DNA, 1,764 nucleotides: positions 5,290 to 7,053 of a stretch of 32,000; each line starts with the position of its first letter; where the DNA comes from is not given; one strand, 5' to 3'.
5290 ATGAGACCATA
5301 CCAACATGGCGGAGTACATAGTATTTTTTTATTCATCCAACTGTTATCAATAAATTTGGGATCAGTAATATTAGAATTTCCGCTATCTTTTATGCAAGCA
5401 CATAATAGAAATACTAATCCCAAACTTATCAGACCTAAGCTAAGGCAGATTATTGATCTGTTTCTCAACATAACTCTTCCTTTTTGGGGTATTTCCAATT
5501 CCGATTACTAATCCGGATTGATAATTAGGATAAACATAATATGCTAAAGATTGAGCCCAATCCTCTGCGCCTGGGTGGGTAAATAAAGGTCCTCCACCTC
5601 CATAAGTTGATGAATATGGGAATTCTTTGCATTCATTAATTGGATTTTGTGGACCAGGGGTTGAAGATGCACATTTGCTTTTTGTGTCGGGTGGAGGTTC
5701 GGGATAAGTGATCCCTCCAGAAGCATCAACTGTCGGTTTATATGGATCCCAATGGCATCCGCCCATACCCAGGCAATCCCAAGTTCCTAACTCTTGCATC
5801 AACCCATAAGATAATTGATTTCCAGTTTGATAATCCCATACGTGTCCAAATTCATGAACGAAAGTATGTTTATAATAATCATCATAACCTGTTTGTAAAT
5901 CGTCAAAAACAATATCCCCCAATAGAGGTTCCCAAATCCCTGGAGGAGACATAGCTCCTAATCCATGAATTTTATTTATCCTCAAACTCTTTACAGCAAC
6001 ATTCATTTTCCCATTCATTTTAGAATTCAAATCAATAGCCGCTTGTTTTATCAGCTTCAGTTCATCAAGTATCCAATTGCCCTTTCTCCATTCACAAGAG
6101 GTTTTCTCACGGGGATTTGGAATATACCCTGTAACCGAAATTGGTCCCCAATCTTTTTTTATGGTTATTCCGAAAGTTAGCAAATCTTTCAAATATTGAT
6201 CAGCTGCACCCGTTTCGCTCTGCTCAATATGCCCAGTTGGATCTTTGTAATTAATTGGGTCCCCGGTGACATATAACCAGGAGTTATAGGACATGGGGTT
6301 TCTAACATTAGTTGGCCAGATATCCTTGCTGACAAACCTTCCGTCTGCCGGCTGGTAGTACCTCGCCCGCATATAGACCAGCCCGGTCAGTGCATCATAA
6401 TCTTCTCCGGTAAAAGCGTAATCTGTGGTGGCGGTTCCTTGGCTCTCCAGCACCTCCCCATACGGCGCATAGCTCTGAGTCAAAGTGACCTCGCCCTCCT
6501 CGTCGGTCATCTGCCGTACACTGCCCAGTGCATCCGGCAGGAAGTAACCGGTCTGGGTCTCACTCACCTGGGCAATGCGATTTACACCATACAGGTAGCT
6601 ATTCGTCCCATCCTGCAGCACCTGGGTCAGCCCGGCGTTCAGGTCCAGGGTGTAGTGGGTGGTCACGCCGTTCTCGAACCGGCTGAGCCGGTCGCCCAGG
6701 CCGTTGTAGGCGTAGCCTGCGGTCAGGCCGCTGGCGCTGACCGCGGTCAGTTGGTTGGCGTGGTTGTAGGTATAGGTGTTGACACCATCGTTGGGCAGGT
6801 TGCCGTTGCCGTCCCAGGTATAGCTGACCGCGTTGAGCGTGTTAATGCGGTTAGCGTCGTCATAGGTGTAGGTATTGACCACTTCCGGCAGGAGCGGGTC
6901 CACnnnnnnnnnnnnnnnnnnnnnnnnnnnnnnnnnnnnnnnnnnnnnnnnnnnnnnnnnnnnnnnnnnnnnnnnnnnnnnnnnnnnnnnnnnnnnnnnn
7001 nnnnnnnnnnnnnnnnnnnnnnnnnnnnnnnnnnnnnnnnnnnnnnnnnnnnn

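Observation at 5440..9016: Tandem duplicate metallopeptidase cassettes: ~914 bp identical, then the toxin tail and immunity gene diverge together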

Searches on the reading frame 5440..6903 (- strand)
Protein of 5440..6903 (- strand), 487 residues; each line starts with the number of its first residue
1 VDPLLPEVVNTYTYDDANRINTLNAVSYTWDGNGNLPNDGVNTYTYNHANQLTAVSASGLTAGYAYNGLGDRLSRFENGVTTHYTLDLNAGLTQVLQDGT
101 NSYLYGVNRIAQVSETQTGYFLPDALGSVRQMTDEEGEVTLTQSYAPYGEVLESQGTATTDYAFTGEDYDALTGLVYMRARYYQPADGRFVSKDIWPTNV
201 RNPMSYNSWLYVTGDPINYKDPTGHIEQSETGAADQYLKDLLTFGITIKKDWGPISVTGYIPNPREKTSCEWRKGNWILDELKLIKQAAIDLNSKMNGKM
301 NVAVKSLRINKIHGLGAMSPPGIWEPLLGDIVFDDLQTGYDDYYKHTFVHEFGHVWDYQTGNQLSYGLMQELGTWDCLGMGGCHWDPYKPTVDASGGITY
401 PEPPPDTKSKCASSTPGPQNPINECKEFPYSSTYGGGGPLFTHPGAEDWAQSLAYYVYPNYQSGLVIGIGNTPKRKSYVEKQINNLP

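Call 7: search_protein_families(library=pfam, proteins=[window:5440-6903:-], max_evalue=0.01)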
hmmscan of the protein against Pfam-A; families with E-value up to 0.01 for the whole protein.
window:5440-6903:- (487 aa): 2 families
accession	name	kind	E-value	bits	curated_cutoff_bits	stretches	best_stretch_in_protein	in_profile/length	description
PF25023.1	TEN_YD-shell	-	8.7e-09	34.4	50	1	12-217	671-891/909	Teneurin YD-shell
PF05593.20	RHS_repeat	-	0.00036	21.3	22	0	46-73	1-29/38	RHS Repeat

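Call 11: list_cluster_members(proteins=[P0001, window:5440-6903:-, window:4746-5498:-, window:7087-7803:-])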
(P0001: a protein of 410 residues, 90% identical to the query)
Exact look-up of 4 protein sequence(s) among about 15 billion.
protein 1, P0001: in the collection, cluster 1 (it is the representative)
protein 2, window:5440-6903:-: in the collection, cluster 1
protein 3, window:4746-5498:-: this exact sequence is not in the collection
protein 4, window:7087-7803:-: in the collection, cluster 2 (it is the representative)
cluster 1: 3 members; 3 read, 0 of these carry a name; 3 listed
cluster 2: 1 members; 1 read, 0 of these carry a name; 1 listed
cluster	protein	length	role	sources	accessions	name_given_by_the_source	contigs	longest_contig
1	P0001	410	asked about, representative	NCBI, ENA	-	-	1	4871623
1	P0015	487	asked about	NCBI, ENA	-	-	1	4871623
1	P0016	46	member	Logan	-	-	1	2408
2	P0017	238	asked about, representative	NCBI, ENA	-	-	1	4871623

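Call 79: search_protein_families(library=ncbifam, proteins=[window:5440-6903:-], max_evalue=0.01)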
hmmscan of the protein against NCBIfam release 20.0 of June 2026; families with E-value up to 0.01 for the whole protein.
window:5440-6903:- (487 aa): 2 families
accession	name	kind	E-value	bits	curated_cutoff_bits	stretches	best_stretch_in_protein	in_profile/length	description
TIGR03696.1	Rhs_assc_core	domain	6.1e-20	71.5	32.5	1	145-225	1-76/76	RHS repeat-associated core domain-containing protein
NF041261.1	RHS_core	equivalog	1.5e-06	26.3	2000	1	130-195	1169-1236/1261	RHS element core protein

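Call 80: search_protein_families(library=padloc, proteins=[window:5440-6903:-], max_evalue=0.01)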
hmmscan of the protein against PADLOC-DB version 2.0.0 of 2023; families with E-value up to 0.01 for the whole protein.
window:5440-6903:- (487 aa): 0 families
